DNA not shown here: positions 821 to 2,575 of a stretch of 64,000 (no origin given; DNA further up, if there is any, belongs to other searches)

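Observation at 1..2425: Candidate polyprenyl-phospho-arabinose (DPA-like) donor module: DprE1 homolog coupled to a HAD-phosphatase::UbiA fusion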

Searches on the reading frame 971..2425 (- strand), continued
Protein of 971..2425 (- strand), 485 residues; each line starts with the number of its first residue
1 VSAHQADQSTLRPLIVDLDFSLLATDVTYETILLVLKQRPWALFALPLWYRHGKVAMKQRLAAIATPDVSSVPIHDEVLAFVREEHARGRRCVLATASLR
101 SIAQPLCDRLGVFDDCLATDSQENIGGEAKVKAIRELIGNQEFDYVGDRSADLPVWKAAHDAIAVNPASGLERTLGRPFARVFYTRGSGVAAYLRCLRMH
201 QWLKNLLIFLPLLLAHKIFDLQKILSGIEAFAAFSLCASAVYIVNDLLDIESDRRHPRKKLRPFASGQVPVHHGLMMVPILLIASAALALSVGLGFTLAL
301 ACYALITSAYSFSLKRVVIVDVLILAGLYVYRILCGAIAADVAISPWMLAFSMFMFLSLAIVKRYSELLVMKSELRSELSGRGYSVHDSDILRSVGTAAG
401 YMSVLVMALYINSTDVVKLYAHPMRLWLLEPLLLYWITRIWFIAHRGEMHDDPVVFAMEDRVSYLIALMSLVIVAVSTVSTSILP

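Call 33: search_protein_families(library=pfam, proteins=[L006:15577-16566:+, L046:2715-3458:+, L025:16259-17560:+, L007:8908-9891:+, L032:17639-18049:+, L003:9599-9988:+, L064:16245-18083:-, L016:3231-5033:+, L016:9275-9970:+, L001:2930-3739:+], max_evalue=0.01)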
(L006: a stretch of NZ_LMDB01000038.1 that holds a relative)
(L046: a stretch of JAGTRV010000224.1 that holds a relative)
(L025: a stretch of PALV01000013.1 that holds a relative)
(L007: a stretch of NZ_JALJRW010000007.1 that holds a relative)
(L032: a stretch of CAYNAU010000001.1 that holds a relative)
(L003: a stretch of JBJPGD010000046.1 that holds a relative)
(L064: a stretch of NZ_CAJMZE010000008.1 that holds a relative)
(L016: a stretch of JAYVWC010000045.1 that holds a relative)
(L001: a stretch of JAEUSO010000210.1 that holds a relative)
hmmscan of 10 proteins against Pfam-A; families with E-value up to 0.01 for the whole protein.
L006:15577-16566:+ (330 aa): 7 families
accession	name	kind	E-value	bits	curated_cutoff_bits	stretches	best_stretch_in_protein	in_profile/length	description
PF01370.27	Epimerase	-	4e-15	56.3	20.9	1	23-231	1-239/240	NAD dependent epimerase/dehydratase family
PF01073.25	3Beta_HSD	-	9.4e-09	35.1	22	1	27-138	4-119/280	3-beta hydroxysteroid dehydrogenase/isomerase family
PF13460.12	NAD_binding_10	-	1.2e-07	32.2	27.2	1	27-170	1-144/184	NAD(P)H-binding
PF07993.18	NAD_binding_4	-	2.8e-07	30.4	20.1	1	63-141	58-143/258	Male sterility protein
PF04321.23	RmlD_sub_bind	-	1.2e-06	28.3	27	1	145-254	124-235/287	RmlD substrate binding domain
PF05368.20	NmrA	-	0.00023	21.3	27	1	20-123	2-96/298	NmrA-like family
PF16363.11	GDP_Man_Dehyd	-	0.0004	20.4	27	1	25-136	2-130/332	GDP-mannose 4,6 dehydratase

L046:2715-3458:+ (248 aa): 4 families
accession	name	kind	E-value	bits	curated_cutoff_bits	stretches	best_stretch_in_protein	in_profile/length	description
PF00106.31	adh_short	-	1e-23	84.3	26.6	1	3-194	1-190/195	short chain dehydrogenase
PF13561.12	adh_short_C2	-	6.9e-15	55.7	27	1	9-204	1-194/236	Enoyl-(Acyl carrier protein) reductase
PF08659.16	KR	-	2.6e-06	27.9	22.6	1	6-168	4-164/180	KR domain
PF03808.19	Glyco_tran_WecG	-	2.7e-05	24.5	27.4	0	14-92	32-107/168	Glycosyl transferase WecG/TagA/CpsF family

L025:16259-17560:+ (434 aa): 15 families
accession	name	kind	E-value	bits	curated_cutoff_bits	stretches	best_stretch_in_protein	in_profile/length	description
PF01593.30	Amino_oxidase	-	8.6e-37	127.9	19.8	1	12-358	3-366/443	Flavin containing amine oxidoreductase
PF01266.30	DAO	-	1.9e-15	57.7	27.9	2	2-49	1-47/353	FAD dependent oxidoreductase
PF13450.12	NAD_binding_8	-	2.8e-13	50.4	21.9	1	5-70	1-68/68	NAD(P)-binding Rossmann-like domain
PF12831.13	FAD_oxidored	-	3.8e-07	30.2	27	1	3-41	2-40/416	FAD dependent oxidoreductase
PF03486.20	HI0933_like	-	3.8e-06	27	50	1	2-36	2-36/244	HI0933-like protein Rossmann domain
PF00890.30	FAD_binding_2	-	3.1e-05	23.8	20.4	1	3-40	2-39/414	FAD binding domain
PF00070.33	Pyr_redox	-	6e-05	23.9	22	1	2-36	1-35/82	Pyridine nucleotide-disulphide oxidoreductase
PF07992.20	Pyr_redox_2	-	0.00016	21.6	26.1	1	2-33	2-33/291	Pyridine nucleotide-disulphide oxidoreductase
PF01946.23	Thi4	-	0.00024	20.9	26.2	1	3-37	20-55/235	Thi4 family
PF03807.23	F420_oxidored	-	0.0012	19.8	21.6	1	2-29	1-29/94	NADP oxidoreductase coenzyme F420-dependent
PF02737.24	3HCDH_N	-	0.0015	19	22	1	3-33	2-32/180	3-hydroxyacyl-CoA dehydrogenase, NAD binding domain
PF03446.21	NAD_binding_2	-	0.0017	18.8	21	1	2-31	1-30/161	NAD binding domain of 6-phosphogluconate dehydrogenase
PF01134.28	GIDA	-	0.0038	16.8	22.1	1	3-39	2-39/391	Glucose inhibited division protein A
PF01494.25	FAD_binding_3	-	0.0071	16.1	22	0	3-31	4-32/349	FAD binding domain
PF02558.23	ApbA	-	0.0091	16.1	22.2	0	3-29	1-27/150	Ketopantoate reductase PanE/ApbA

L007:8908-9891:+ (328 aa): 1 family
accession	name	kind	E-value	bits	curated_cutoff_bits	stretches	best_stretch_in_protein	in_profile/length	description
PF03706.18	LPG_synthase_TM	-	1.2e-36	127.2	33.4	1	25-311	5-302/302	Lysylphosphatidylglycerol synthase TM region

L032:17639-18049:+ (137 aa): 1 family
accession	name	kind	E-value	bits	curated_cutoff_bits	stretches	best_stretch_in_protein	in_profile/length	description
PF04138.20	GtrA_DPMS_TM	-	9.3e-11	42.4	26.1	1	13-131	2-117/117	GtrA/DPMS, transmembrane domain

L003:9599-9988:+ (130 aa): 2 families
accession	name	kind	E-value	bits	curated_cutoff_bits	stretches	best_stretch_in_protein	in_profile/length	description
PF10639.15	TMEM234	-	0.00033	21.2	30.1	1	49-127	33-112/113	Putative transmembrane family 234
PF00892.27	EamA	-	0.00039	21.1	28.2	1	3-127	27-133/135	EamA-like transporter family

L064:16245-18083:- (613 aa): 0 families

L016:3231-5033:+ (601 aa): 0 families

L016:9275-9970:+ (232 aa): 8 families
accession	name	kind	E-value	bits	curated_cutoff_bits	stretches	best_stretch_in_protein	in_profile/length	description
PF08241.18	Methyltransf_11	-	1.2e-13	51.9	21.2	1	48-138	1-95/95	Methyltransferase domain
PF13649.12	Methyltransf_25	-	3.7e-10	40.8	27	1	47-134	1-97/97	Methyltransferase domain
PF13489.12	Methyltransf_23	-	5.6e-08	33.1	27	1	33-177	9-162/164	Methyltransferase domain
PF13847.12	Methyltransf_31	-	7e-08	32.7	27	1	43-142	3-113/145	Methyltransferase domain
PF08242.18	Methyltransf_12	-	4.9e-07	30.8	30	1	48-136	1-98/98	Methyltransferase domain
PF05148.21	Methyltransf_8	-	0.00068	20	27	1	38-138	69-156/219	Hypothetical methyltransferase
PF01209.24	Ubie_methyltran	-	0.0017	18.2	20.1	0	29-140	35-153/233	ubiE/COQ5 methyltransferase family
PF06080.18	DUF938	-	0.0059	16.8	27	0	91-141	93-140/202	Protein of unknown function (DUF938)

L001:2930-3739:+ (270 aa): 1 family
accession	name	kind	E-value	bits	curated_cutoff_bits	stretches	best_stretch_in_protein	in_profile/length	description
PF13539.11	Peptidase_M15_4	-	9.2e-23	81.1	25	1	189-257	1-69/70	D-alanyl-D-alanine carboxypeptidase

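Call 34: find_encoding_contigs(protein=P0003, flank=10000, max_places=2)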
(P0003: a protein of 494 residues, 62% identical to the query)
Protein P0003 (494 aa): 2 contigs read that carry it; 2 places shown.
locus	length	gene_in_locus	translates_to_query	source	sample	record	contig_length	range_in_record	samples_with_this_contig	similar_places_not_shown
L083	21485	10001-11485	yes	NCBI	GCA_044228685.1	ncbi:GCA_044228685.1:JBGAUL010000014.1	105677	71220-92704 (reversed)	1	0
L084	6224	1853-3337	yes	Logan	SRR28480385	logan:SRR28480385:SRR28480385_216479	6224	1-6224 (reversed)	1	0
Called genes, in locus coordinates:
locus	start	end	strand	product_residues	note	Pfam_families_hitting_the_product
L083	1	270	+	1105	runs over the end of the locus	PF00041:fn3 (faint), PF18582:HZS_alpha, PF18962:Por_Secre_tail (faint)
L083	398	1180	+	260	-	PF01346:FKBP_N, PF00254:FKBP_C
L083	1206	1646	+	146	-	PF00581:Rhodanese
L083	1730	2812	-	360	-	PF00348:polyprenyl_synt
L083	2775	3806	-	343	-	PF01070:FMN_dh (weak), PF00478:IMPDH (faint), PF01070:FMN_dh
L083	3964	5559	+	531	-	PF01293:PEPCK_ATP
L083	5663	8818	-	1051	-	PF02012:BNR (faint), PF13088:BNR_2 (faint), PF25852:DUF6242_C (faint), PF15902:Sortilin-Vps10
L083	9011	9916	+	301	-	-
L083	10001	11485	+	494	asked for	PF12710:HAD (weak), PF01040:UbiA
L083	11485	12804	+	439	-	PF01565:FAD_binding_4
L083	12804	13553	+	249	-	PF00106:adh_short, PF13561:adh_short_C2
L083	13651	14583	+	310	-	PF00494:SQS_PSY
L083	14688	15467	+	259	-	PF00494:SQS_PSY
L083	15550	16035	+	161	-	PF01257:2Fe-2S_thioredx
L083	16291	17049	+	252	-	PF00355:Rieske, PF18962:Por_Secre_tail (weak)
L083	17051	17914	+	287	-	PF20216:DUF6576 (weak)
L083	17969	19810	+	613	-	PF03717:PBP_dimer, PF00905:Transpeptidase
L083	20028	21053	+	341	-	PF01547:SBP_bac_1, PF13416:SBP_bac_8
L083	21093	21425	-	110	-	-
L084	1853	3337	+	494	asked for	PF12710:HAD (weak), PF01040:UbiA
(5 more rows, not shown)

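Call 35: find_encoding_contigs(protein=P0005, flank=10000, max_places=2)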
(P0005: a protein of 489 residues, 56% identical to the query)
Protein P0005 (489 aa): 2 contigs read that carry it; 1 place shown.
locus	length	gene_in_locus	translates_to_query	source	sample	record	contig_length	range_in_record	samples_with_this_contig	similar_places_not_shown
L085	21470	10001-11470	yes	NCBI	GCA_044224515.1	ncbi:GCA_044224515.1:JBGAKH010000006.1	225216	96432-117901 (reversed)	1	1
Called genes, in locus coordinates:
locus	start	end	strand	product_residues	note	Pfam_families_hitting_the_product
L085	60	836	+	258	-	PF01346:FKBP_N, PF00254:FKBP_C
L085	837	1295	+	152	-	PF00581:Rhodanese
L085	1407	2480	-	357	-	PF00348:polyprenyl_synt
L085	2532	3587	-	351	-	PF01070:FMN_dh, PF01645:Glu_synthase (weak)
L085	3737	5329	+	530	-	PF01293:PEPCK_ATP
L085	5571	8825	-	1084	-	PF02012:BNR (faint), PF15902:Sortilin-Vps10 (weak)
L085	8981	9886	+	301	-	-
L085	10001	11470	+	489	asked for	PF12710:HAD, PF01040:UbiA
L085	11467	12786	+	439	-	PF01565:FAD_binding_4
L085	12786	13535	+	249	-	PF00106:adh_short, PF13561:adh_short_C2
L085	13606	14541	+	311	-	PF00494:SQS_PSY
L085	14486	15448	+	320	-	PF00494:SQS_PSY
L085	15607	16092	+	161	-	PF01257:2Fe-2S_thioredx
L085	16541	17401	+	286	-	PF20216:DUF6576 (weak)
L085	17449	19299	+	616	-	PF03717:PBP_dimer, PF00905:Transpeptidase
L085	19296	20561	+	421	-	PF01547:SBP_bac_1, PF13416:SBP_bac_8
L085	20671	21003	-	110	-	-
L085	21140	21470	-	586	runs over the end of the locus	PF00672:HAMP, PF00989:PAS (weak), PF00512:HisKA, PF02518:HATPase_c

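Call 52: predict_structure(alignment_id=A1)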
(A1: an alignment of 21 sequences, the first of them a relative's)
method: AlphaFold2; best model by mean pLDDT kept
length: 485 residues; sequences in the alignment: 21
mean_pLDDT: 87.8   pTM: 0.81
mean pLDDT of the five models: 87.8, 87.3, 87.2, 86.6, 85.7
residues with pLDDT >= 90: 277; 70-90: 175; 50-70: 23; < 50: 10
segments of 3 or more residues with pLDDT < 50: 1-8
pLDDT, mean of each block of 10 residues (from residue 1): 43 94 92 89 89 90 88 93 95 95 93 94 87 93 95 95 93 94 80 89 90 86 95 96 91 82 89 93 97 96 90 74 90 94 88 93 86 68 74 88 93 83 89 93 85 78 90 85 51
secondary structure, 60 per line:
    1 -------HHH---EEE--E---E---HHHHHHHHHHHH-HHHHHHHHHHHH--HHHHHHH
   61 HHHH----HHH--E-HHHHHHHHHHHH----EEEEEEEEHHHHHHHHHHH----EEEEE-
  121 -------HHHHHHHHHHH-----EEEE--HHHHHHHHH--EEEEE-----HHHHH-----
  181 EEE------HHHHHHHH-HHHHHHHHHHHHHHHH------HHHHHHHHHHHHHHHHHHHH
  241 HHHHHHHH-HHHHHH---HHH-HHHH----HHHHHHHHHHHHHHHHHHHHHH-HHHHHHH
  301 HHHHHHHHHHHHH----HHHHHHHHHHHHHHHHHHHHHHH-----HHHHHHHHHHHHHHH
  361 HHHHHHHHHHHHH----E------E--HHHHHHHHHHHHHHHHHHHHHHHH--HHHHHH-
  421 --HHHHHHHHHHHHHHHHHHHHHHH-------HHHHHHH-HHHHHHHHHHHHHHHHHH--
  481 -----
elements in order: E14-16 H27-38 H40-51 H54-64 H76-87 E92-99 H100-110 E115-119 H128-138 E144-147 H150-158 E161-165 H171-175 E181-183 H190-197 H199-214 H221-248 H250-255 H263-266 H271-292 H294-313 H318-340 H346-373 H388-411 H414-419 H423-445 H453-459 H461-478
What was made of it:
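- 968..2425 (-): Complete gene for a 485-aa bifunctional enzyme: an N-terminal HAD phosphoribose-5-phosphatase (PRP) domain fused to a C-terminal UbiA-fold polyprenyl-phosphate 5-phosphoribosyltransferase (PPPRS). GTG start. The AlphaFold model has pLDDT 87.8 and pTM 0.81 (call 52).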

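Call 54: fold_search(model_id=the predicted structure, library=pdb)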
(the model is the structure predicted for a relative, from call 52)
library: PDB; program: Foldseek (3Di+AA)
matches with E <= 10: 722; with E <= 0.001: 24
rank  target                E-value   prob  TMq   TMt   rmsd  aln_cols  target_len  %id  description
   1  8j8j_A                3.8e-10  1.00  0.51  0.83   3.3       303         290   28  Membrane bound PRTase, C3 symmetry, donor bound (released 2024-02-07)
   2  8j8k_A                1.5e-08  1.00  0.51  0.83   3.4       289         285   26  Membrane bound PRTase, C3 symmetry, acceptor bound (released 2024-02-07)
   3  3fvv_A                4.9e-06  1.00  0.30  0.60   5.2       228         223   21  The crystal structure of the protein with unknown function from Bordetella pertussis Tohama I (released 2009-02-17)
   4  7bpu_A                5.3e-06  1.00  0.42  0.68   4.6       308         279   16  Structural and mechanistic insights into the biosynthesis of Digeranylgeranylglyceryl phosphate synthase in membranes (released 2021-04-14)
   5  4tq3_A                1.0e-05  1.00  0.44  0.71   5.1       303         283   18  Structure of a UbiA homolog from Archaeoglobus fulgidus bound to GPP and Mg2+ (released 2014-07-16)
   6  4tq3_B                1.1e-05  1.00  0.45  0.72   5.1       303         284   18  Structure of a UbiA homolog from Archaeoglobus fulgidus bound to GPP and Mg2+ (released 2014-07-16)
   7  4tq4_D                1.1e-05  1.00  0.44  0.70   5.0       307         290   18  Structure of a UbiA homolog from Archaeoglobus fulgidus bound to DMAPP and Mg2+ (released 2014-07-16)
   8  6m31_A                1.2e-05  1.00  0.41  0.65   5.2       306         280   16  Structural and Functional Insights into an Archaeal Lipid Synthase (released 2021-02-03)
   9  4tq4_B                1.3e-05  1.00  0.44  0.69   5.9       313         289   18  Structure of a UbiA homolog from Archaeoglobus fulgidus bound to DMAPP and Mg2+ (released 2014-07-16)
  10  4tq4_A                1.5e-05  1.00  0.44  0.71   4.9       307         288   17  Structure of a UbiA homolog from Archaeoglobus fulgidus bound to DMAPP and Mg2+ (released 2014-07-16)
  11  4tq4_C                1.5e-05  1.00  0.44  0.70   5.8       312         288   18  Structure of a UbiA homolog from Archaeoglobus fulgidus bound to DMAPP and Mg2+ (released 2014-07-16)
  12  3fvv_B                2.8e-05  1.00  0.29  0.58   5.8       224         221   19  The crystal structure of the protein with unknown function from Bordetella pertussis Tohama I (released 2009-02-17)
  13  4tq6_B                5.6e-05  1.00  0.38  0.64   6.2       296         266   17  Structure of a UbiA homolog from Archaeoglobus fulgidus bound to Cd2+ (released 2014-07-16)
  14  4tq5                  7.0e-05  1.00  0.39  0.63   6.1       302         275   16  Structure of a UbiA homolog from Archaeoglobus fulgidus (released 2014-07-16)
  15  5it0                  1.5e-04  1.00  0.27  0.32   6.3       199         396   16  Crystal structure of Mycobacterium avium SerB2 mutant D343N/D347N (released 2016-04-27)
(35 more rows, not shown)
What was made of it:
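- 1862..2425 (-): HAD-IB-type phosphatase domain, residues about 1-188. Catalytic motifs: D17-x-D19 (VDLDFS), T96, K130, G147-D148-x-x-x-D152. Foldseek matches HAD-IB protein 3fvv and SerB phosphoserine phosphatases at probability 1.0 (call 54).
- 992..1858 (-): UbiA-fold membrane phosphoribosyltransferase domain, residues about 190-478, carrying N245-D246-x-x-D249-x-x-x-D253. Foldseek TM-score is 0.83 (call 54).
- On PRP-PPPRS fusion (NCBIfam NF006088 / PRK08238; C. youngae ORF15 type): Model pLDDT is about 90 over the domain, with Foldseek hits to HAD-IB and SerB structures (calls 52, 54).
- Tried and rejected: The fold assignment had to come from the AlphaFold model and Foldseek (calls 52, 54).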

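Call 57: find_homologous_proteins(query=L081:12750-13499:+, max_evalue=1e-30)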
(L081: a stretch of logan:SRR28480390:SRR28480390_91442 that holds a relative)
Query L081:12750-13499:+ (250 aa): 7967 proteins with E <= 1e-30 among 8000 candidates; the best 120 are listed.
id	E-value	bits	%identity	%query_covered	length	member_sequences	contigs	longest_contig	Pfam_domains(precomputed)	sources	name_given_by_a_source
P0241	6.1e-158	541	100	100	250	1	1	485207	PF13561.13,PF00106.32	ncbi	-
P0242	5.7e-94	332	61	100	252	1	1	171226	PF08659.17,PF13561.13,PF00106.32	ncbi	-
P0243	1.2e-89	318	61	100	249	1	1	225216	PF13561.13,PF00106.32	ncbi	-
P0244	1.0e-79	285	55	98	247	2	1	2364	PF08659.17,PF13561.13,PF00106.32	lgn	-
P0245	1.9e-77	278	54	98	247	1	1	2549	PF13561.13,PF00106.32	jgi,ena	-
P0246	5.9e-77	276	55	96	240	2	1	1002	PF13561.13,PF00106.32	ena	-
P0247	1.7e-76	275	54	99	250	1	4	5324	PF13561.13,PF00106.32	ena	-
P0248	3.0e-76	274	55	100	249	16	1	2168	PF08659.17,PF13561.13,PF00106.32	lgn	-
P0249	1.5e-75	271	56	100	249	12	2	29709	PF13561.13,PF00106.32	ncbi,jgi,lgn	ncbi:MAG: hypothetical protein RL156_1494 [Bacteroidota bacterium]|jgi:short-subunit dehydrogenase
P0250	2.2e-74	268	54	100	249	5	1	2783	PF13561.13,PF00106.32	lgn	-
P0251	2.4e-74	267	53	100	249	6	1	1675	PF13561.13,PF00106.32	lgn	-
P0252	3.2e-74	267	54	98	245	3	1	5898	PF08659.17,PF13561.13,PF00106.32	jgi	jgi:decaprenylphospho-beta-D-erythro-pentofuranosid-2-ulose 2-reductase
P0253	2.1e-73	264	52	99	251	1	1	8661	PF08659.17,PF13561.13,PF00106.32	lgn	-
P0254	9.2e-73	262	52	98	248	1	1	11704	PF08659.17,PF13561.13,PF00106.32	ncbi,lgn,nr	ncbi:MAG: SDR family oxidoreductase [Candidatus Kapabacteria bacterium]|nr:SDR family oxidoreductase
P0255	1.7e-72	262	52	98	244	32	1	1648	PF08659.17,PF13561.13,PF00106.32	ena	-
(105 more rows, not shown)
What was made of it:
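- On DprE2 (NCBIfam NF053786) for the gene predicted beyond the window start: P0242 (252 aa) is on a contig of identical length (171,226 bp) and is 61% identical to the SDR of syntenic L081 (call 57).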
